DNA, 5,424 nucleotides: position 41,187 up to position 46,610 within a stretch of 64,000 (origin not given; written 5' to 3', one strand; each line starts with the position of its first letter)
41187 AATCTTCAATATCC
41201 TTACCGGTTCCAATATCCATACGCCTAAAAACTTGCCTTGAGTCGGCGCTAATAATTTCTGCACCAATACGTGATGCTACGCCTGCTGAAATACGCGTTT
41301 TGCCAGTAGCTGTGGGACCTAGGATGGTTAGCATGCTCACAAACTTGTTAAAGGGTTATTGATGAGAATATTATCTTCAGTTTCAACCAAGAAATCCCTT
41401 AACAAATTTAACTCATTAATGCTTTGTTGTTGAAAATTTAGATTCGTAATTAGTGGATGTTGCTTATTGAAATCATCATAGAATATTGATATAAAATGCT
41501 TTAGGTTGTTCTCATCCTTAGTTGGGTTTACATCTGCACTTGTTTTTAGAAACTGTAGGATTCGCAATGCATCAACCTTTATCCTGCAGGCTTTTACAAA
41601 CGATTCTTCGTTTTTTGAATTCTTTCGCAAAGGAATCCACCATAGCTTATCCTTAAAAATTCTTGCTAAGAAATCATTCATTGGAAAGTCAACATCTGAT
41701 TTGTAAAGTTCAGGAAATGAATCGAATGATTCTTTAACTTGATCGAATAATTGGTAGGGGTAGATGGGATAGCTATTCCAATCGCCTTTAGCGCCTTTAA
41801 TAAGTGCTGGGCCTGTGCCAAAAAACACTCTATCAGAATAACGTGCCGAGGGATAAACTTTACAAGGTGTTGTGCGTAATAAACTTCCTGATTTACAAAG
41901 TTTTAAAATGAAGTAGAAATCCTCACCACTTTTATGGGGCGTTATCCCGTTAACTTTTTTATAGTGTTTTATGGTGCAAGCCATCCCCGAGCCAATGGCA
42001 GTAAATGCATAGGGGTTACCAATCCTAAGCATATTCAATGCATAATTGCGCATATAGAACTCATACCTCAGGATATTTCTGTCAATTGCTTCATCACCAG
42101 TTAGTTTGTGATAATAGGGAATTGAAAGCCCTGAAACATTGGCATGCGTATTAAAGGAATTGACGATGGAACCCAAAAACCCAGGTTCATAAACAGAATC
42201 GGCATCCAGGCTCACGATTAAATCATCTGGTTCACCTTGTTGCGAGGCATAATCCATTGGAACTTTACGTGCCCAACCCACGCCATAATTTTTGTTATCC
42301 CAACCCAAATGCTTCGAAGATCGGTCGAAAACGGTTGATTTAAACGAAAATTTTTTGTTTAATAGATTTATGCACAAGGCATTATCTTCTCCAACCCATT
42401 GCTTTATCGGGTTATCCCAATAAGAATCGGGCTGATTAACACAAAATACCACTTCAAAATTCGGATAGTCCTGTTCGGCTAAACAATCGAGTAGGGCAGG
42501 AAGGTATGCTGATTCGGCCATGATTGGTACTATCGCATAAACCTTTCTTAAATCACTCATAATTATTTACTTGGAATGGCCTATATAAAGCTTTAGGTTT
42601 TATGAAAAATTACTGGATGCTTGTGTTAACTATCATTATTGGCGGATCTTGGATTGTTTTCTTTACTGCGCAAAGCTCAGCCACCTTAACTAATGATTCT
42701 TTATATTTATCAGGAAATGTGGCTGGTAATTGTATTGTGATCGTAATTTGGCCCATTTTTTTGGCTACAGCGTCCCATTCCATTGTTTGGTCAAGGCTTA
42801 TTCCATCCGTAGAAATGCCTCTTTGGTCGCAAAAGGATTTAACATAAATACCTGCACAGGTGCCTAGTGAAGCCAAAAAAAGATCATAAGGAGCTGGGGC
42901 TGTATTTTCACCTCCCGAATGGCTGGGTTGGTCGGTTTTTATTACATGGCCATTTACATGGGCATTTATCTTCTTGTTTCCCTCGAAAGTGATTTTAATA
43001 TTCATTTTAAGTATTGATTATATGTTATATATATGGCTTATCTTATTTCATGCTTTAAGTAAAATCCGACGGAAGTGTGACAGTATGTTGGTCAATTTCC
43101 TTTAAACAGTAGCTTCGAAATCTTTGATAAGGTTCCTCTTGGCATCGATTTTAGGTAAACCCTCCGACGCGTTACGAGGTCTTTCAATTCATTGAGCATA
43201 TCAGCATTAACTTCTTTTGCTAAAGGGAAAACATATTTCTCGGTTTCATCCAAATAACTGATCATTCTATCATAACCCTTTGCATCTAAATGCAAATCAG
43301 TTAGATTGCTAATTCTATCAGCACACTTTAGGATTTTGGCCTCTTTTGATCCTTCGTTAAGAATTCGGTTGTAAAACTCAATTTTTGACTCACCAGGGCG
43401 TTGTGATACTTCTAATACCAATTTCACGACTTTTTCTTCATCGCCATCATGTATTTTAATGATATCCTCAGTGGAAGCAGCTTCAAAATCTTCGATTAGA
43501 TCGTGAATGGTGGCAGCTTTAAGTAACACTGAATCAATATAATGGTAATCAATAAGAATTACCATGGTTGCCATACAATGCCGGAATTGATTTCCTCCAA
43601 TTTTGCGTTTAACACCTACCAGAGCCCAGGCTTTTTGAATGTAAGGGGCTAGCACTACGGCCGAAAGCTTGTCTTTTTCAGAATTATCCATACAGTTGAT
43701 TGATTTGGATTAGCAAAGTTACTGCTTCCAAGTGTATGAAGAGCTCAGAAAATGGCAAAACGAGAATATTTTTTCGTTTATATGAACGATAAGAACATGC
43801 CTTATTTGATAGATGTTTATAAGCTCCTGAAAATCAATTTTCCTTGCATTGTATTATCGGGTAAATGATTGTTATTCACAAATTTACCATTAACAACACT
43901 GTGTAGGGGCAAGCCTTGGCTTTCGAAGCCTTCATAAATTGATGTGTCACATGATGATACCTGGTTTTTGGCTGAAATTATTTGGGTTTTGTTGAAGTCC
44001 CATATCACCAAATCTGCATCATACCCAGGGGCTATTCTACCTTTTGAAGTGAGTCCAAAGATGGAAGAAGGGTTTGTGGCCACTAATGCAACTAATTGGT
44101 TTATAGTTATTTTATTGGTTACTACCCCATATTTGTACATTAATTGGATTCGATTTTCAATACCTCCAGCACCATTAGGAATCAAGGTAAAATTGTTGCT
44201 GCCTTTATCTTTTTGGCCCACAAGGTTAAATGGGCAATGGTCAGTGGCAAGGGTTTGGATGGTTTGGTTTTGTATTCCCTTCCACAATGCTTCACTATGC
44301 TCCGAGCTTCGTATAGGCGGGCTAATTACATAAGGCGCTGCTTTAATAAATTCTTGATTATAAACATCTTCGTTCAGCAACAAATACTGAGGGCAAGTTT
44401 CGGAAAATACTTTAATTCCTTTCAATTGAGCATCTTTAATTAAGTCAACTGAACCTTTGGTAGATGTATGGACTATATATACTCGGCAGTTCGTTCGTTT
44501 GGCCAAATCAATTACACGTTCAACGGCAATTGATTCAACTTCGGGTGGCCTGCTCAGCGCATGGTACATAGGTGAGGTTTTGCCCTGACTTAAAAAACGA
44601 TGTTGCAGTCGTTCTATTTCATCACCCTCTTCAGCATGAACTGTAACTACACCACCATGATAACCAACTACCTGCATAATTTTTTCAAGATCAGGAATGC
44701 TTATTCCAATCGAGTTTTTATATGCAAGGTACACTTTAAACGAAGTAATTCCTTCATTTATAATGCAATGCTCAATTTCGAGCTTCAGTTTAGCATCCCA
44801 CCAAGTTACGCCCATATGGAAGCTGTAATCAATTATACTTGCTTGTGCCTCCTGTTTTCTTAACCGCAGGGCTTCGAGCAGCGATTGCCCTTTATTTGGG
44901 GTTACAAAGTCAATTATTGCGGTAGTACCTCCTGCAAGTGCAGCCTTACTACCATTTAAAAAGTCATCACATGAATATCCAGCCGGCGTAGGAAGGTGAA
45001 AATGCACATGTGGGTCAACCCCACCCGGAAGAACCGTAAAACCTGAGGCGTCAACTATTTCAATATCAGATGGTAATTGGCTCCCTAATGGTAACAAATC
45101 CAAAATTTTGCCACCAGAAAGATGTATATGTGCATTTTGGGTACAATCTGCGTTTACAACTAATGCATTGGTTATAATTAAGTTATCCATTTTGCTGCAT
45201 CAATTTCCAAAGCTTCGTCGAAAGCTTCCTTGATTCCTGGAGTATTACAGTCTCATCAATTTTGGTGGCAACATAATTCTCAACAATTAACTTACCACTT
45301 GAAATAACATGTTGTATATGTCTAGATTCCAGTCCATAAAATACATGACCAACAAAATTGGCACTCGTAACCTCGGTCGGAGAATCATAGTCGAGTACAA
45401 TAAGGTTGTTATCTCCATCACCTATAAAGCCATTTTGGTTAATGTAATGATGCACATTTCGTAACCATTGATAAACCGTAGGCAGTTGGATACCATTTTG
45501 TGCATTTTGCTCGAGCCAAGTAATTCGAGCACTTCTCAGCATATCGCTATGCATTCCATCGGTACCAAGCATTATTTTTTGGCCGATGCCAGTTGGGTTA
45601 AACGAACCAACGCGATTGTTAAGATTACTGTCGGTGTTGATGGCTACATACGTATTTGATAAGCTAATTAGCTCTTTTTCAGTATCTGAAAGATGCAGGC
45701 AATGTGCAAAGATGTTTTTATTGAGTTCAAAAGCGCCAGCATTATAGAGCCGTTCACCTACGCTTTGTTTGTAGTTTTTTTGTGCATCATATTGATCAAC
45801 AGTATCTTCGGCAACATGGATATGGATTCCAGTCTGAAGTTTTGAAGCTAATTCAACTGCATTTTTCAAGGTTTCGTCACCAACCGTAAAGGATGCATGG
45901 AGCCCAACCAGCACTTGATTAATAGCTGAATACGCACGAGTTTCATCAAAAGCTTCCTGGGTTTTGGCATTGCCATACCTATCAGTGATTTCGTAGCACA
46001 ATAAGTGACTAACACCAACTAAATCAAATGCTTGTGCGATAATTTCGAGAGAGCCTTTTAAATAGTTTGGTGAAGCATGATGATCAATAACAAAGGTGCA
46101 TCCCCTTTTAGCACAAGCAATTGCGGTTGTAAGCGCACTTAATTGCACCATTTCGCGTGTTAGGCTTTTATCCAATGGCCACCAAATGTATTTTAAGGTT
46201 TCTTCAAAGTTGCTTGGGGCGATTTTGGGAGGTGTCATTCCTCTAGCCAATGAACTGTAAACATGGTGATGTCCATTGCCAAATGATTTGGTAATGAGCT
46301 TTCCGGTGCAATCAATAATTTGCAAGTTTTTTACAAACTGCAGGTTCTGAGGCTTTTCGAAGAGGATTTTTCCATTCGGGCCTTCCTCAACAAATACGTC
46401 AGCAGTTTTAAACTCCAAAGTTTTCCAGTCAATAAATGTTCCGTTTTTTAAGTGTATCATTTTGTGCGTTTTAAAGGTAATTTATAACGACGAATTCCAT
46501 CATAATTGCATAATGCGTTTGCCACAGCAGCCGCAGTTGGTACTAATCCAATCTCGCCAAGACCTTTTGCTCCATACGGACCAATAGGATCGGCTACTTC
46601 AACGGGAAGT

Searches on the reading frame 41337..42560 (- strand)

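Call 4: search_protein_families(library=pfam, proteins=[window:41337-42560:-])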
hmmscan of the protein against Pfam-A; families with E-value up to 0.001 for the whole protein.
window:41337-42560:- (407 aa): 3 families
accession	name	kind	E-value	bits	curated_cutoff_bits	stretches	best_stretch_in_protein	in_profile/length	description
PF00535.33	Glycos_transf_2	-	4.3e-09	37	23.3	1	89-173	61-138/168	Glycosyl transferase family 2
PF13641.12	Glyco_tranf_2_3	-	3.5e-06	27.7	27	0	7-45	3-41/230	Glycosyltransferase like family 2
PF13632.12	Glyco_trans_2_3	-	5.8e-05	23.4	27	1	115-229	2-114/198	Glycosyl transferase family group 2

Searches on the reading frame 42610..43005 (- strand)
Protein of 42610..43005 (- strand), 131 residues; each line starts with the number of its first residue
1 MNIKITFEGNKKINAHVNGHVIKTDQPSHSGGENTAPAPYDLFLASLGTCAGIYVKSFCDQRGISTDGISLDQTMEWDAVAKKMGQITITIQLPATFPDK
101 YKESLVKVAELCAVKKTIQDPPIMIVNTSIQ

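Call 10: search_protein_families(library=pfam, proteins=[window:42610-43005:-], max_evalue=0.001)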
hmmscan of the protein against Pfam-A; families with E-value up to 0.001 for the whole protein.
window:42610-43005:- (131 aa): 1 family
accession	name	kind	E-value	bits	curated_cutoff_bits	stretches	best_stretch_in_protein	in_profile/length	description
PF02566.24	OsmC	-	8e-17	61.9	27.5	1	32-122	1-95/100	OsmC-like protein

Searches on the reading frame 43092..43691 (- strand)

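Call 4: search_protein_families(library=pfam, proteins=[window:43092-43691:-])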
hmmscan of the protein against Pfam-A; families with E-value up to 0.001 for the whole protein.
window:43092-43691:- (199 aa): 1 family
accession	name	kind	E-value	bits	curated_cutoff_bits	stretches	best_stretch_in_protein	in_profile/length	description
PF13328.12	HD_4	-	0.00078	19.6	27.2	0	23-98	10-77/156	HD domain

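Call 10: search_protein_families(library=pfam, proteins=[window:43092-43691:-], max_evalue=0.001)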
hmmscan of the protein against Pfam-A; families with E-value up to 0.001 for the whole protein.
window:43092-43691:- (199 aa): 1 family
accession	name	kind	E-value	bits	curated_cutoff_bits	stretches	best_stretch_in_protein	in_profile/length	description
PF13328.12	HD_4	-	0.00078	19.6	27.2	0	23-98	10-77/156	HD domain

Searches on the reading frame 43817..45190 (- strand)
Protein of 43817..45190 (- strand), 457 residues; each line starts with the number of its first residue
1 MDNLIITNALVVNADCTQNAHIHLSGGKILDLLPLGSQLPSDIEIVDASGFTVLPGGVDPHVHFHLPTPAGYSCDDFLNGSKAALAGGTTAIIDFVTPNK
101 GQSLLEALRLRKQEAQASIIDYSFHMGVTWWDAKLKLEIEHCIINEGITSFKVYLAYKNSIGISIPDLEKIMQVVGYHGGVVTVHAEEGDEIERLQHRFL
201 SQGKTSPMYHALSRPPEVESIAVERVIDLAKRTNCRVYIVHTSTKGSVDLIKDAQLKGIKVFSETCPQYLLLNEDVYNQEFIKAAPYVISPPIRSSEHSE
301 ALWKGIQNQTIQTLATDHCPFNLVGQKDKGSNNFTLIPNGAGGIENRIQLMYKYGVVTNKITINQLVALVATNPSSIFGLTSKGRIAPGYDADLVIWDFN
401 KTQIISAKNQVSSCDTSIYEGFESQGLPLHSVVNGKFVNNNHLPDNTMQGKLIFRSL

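Call 4: search_protein_families(library=pfam, proteins=[window:43817-45190:-])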
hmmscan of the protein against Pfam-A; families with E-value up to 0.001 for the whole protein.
window:43817-45190:- (457 aa): 2 families
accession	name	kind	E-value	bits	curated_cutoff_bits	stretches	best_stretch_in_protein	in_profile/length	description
PF01979.26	Amidohydro_1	-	1.1e-27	97.6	25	1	52-438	1-345/345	Amidohydrolase family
PF07969.17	Amidohydro_3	-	4e-15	56.7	29.7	2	359-428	405-461/472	Amidohydrolase family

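Call 5: search_protein_families(library=ncbifam, proteins=[window:43817-45190:-], max_evalue=0.00001)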
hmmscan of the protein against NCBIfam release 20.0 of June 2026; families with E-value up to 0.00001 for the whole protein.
window:43817-45190:- (457 aa): 42 families (the best 25 are shown)
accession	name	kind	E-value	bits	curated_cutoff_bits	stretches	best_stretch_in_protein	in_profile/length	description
TIGR02033.1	D-hydantoinase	equivalog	6.7e-142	473.6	393.25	1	5-453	2-452/454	dihydropyrimidinase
NF009941.0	PRK13404.1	subfamily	5e-113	378.3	647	1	4-455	6-461/478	dihydropyrimidinase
NF004839.0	PRK06189.1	equivalog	2e-72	244.3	631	1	3-455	4-447/451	allantoinase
TIGR03178.1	allantoinase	equivalog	5.6e-72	242.9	357.85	1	4-453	2-439/441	allantoinase AllB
NF002668.0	PRK02382.1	equivalog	6e-68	229.5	452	1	6-442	3-414/436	dihydroorotase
NF006559.0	PRK09060.1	equivalog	3.4e-67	226.7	482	1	3-451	6-434/444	dihydroorotase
NF005751.0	PRK07575.1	equivalog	1.2e-64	218.4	529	1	2-451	3-432/440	dihydroorotase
NF058539.1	ergo_uti2_ErtD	equivalog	1.5e-63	215.2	650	1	4-453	4-445/449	hydantoin-5-propionate amidohydrolase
TIGR00857.1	pyrC_multi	subfamily_domain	5.3e-63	213.4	279.05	1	17-440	3-410/412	dihydroorotase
NF006688.0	PRK09236.1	equivalog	4.2e-54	184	535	1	1-452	1-439/444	dihydroorotase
NF058538.1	ergo_util_ErtD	equivalog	7.2e-52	176.7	600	1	3-441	2-431/446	hydantoin-5-propionate amidohydrolase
NF005960.0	PRK08044.1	equivalog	3.3e-51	174.4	688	1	3-410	4-404/453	allantoinase AllB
NF006837.0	PRK09357.1-2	equivalog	4.3e-51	173.8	575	1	4-440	3-423/428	dihydroorotase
NF003271.0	PRK04250.1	equivalog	9.1e-43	146.4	405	1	4-442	4-391/407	dihydroorotase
NF006843.0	PRK09357.2-4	equivalog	2.8e-40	138.5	786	1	201-439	191-420/431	dihydroorotase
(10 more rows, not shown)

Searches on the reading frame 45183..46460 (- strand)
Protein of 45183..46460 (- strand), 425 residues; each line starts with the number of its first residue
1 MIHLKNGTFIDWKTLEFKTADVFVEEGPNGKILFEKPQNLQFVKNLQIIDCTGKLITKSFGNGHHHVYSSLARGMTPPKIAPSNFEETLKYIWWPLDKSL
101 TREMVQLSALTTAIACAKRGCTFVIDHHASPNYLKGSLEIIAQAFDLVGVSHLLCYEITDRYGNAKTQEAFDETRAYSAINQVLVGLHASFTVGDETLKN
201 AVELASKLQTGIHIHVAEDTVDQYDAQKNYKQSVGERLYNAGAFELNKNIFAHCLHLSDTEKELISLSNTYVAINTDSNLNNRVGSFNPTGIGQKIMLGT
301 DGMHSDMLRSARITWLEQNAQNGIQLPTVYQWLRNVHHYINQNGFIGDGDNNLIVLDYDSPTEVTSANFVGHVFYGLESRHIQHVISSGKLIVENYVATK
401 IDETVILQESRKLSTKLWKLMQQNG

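Call 4: search_protein_families(library=pfam, proteins=[window:45183-46460:-])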
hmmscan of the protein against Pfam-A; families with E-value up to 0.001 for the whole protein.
window:45183-46460:- (425 aa): 2 families
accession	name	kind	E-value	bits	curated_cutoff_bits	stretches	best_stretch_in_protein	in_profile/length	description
PF01979.26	Amidohydro_1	-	5.6e-24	85.5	25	1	62-318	8-271/345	Amidohydrolase family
PF17200.10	sCache_2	-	0.00046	20.6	25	0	194-301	5-85/155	Single Cache domain 2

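Call 5: search_protein_families(library=ncbifam, proteins=[window:45183-46460:-], max_evalue=0.00001)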
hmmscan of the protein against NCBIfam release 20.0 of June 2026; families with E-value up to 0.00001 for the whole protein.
window:45183-46460:- (425 aa): 15 families
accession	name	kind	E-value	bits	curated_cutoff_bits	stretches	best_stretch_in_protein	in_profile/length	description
NF005540.0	PRK07203.1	equivalog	3.1e-100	335.9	444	1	1-422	1-443/444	putative aminohydrolase SsnA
TIGR03314.1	Se_ssnA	subfamily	1.3e-88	297.8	455.5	1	43-421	43-441/441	putative selenium metabolism protein SsnA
NF006252.0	PRK08393.1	equivalog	1.8e-28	99.8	617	1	2-417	3-423/424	N-ethylammeline chlorohydrolase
NF004701.0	PRK06038.1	equivalog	1.9e-27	96.1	609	1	3-417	7-426/432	N-ethylammeline chlorohydrolase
NF006055.0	PRK08203.1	equivalog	9.6e-23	80.4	532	2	16-150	23-152/455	8-oxoguanine deaminase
NF004995.0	PRK06380.1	subfamily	3.2e-19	69.2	567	1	47-397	43-403/418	metal-dependent hydrolase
NF006549.0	PRK09045.1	equivalog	4.3e-19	68.5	540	1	23-306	33-319/444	TRZ/ATZ family hydrolase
NF012037.0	PRK15493.1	equivalog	1.4e-17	63.7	779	1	47-413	48-429/435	bifunctional S-methyl-5'-thioadenosine deaminase/S-adenosylhomocysteine deaminase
NF005557.0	PRK07228.1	equivalog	1.4e-17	63.6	522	1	18-283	20-285/445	5'-deoxyadenosine deaminase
NF009059.0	PRK12393.1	equivalog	2.7e-17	62.6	543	1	176-417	201-455/460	amidohydrolase family protein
NF005211.0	PRK06687.1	equivalog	1.7e-14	53.4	703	1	44-282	44-281/419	TRZ/ATZ family protein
NF006681.0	PRK09229.1-2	equivalog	1.5e-10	40.4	362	1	169-404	188-436/451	formimidoylglutamate deiminase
NF005552.0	PRK07213.1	equivalog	7.8e-09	34.9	294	1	186-303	176-293/382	chlorohydrolase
TIGR02967.1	guan_deamin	equivalog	1.6e-08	34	375.4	1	190-301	180-296/401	guanine deaminase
TIGR02022.1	hutF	equivalog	5.3e-08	32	413.05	0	167-302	187-323/455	formimidoylglutamate deiminase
